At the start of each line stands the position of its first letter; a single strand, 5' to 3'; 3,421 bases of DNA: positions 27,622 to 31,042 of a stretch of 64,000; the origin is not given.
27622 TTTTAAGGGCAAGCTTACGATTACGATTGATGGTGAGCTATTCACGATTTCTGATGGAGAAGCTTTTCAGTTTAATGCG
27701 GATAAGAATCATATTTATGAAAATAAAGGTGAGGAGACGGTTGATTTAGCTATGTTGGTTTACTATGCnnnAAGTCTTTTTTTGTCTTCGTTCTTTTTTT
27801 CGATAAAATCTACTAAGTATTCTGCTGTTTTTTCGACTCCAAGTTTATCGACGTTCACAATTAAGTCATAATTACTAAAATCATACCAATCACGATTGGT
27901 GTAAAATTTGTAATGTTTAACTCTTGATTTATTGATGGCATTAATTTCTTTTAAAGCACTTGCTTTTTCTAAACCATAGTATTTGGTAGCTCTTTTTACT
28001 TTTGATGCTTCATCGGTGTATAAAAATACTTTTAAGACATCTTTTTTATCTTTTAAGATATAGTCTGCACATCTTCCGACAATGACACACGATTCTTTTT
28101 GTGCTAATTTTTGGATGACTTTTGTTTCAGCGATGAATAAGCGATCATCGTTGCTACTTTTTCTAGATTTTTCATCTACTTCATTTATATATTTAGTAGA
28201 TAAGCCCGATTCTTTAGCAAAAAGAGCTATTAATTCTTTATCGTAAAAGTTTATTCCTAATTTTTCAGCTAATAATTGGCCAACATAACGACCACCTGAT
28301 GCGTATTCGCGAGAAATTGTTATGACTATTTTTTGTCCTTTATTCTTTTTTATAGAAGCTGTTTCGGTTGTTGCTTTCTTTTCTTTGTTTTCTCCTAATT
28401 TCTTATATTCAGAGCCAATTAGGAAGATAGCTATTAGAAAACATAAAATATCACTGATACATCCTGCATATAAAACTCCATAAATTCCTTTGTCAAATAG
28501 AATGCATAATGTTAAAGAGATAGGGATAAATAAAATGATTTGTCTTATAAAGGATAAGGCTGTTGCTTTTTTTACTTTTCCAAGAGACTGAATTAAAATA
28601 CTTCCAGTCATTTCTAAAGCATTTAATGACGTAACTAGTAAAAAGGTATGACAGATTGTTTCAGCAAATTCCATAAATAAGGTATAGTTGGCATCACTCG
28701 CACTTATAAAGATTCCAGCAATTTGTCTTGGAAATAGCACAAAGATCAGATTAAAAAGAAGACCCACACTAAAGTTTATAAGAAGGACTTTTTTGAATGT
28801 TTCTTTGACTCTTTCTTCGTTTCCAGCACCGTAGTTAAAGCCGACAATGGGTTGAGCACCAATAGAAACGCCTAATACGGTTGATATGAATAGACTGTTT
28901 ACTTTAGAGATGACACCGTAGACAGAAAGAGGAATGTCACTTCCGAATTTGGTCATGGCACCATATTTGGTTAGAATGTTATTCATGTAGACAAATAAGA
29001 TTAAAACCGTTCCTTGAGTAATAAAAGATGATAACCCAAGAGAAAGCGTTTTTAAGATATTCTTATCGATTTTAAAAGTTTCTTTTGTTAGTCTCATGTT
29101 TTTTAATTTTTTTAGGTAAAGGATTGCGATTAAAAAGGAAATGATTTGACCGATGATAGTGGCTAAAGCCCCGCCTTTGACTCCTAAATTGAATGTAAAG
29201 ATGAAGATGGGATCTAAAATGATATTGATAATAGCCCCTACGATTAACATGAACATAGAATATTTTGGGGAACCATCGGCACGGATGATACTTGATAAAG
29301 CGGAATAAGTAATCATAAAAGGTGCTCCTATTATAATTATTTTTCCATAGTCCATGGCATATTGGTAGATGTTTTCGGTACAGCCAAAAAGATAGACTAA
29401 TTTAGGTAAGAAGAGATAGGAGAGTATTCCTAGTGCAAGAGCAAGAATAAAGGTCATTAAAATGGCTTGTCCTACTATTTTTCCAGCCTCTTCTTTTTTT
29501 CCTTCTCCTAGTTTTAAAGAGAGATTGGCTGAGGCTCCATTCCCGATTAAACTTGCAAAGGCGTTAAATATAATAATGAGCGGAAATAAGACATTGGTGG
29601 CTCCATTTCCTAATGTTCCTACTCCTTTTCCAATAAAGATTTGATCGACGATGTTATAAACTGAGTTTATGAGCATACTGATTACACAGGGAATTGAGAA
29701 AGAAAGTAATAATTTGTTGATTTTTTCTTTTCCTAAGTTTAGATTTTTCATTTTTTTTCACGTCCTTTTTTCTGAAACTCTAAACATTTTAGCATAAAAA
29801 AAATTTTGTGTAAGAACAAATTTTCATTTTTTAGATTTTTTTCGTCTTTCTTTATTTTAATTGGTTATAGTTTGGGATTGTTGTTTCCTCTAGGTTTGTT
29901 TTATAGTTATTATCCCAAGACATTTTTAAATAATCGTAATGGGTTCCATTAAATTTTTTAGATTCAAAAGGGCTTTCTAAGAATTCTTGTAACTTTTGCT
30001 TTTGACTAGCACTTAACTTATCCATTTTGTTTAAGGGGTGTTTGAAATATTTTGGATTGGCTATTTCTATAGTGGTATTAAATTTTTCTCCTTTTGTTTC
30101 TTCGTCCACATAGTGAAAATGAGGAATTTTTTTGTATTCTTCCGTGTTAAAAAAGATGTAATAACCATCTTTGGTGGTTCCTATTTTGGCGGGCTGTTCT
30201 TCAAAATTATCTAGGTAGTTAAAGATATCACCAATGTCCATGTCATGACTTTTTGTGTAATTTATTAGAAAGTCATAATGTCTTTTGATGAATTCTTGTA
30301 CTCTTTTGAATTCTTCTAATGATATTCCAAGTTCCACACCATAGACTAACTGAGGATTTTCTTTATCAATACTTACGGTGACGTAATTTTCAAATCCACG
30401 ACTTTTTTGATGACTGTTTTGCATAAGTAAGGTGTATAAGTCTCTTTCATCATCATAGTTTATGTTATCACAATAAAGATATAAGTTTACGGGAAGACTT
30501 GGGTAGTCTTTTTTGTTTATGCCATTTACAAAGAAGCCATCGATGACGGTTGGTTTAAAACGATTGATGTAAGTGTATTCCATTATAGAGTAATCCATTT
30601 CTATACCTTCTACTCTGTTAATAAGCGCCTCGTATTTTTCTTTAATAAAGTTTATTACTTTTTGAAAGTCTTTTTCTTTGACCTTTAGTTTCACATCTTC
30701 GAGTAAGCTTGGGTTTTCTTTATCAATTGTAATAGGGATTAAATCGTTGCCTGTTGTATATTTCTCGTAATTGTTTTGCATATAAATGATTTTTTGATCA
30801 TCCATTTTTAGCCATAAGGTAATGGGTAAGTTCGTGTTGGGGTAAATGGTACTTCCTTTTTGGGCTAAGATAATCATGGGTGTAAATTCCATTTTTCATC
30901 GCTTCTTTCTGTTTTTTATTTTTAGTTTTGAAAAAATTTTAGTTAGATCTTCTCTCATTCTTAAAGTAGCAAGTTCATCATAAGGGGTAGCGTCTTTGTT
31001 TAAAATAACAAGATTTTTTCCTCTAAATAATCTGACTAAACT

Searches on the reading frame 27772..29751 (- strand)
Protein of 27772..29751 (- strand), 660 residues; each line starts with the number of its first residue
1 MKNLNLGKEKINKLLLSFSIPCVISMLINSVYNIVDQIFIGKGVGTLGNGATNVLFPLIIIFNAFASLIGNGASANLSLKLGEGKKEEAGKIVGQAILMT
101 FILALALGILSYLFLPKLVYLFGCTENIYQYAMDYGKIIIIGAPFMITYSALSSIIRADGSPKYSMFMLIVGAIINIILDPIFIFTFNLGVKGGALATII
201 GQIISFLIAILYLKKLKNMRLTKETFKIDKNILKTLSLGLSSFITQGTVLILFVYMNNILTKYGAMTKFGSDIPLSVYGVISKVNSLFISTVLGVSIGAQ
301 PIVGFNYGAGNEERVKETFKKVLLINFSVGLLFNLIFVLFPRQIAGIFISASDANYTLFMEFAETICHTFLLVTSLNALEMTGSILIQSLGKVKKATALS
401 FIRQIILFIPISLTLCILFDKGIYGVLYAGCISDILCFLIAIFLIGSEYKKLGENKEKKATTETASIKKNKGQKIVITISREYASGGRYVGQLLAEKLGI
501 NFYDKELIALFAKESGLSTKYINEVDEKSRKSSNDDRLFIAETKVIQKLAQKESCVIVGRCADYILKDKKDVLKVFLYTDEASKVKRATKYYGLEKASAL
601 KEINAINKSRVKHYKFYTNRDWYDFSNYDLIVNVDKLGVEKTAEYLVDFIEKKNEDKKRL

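Call 69: search_protein_families(library=pfam, proteins=[window:27772-29751:-], max_evalue=0.00001)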
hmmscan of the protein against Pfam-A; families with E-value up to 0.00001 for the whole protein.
window:27772-29751:- (660 aa): 2 families
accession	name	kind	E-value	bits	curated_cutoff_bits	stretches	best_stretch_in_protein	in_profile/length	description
PF13189.12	Cytidylate_kin2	-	7.4e-48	163.5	28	1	476-636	1-176/176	Cytidylate kinase-like family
PF01554.23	MatE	-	2.5e-43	148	24.9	2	21-182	1-161/161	MatE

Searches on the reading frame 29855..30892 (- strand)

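Call 12: search_protein_families(library=pfam, proteins=[window:29855-30892:-], max_evalue=0.01)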
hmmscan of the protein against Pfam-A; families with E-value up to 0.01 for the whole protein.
window:29855-30892:- (346 aa): 1 family
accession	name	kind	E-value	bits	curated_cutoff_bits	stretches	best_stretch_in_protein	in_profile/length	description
PF13711.11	DUF4160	-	1e-05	26.1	23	0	243-301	1-60/65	Domain of unknown function (DUF4160)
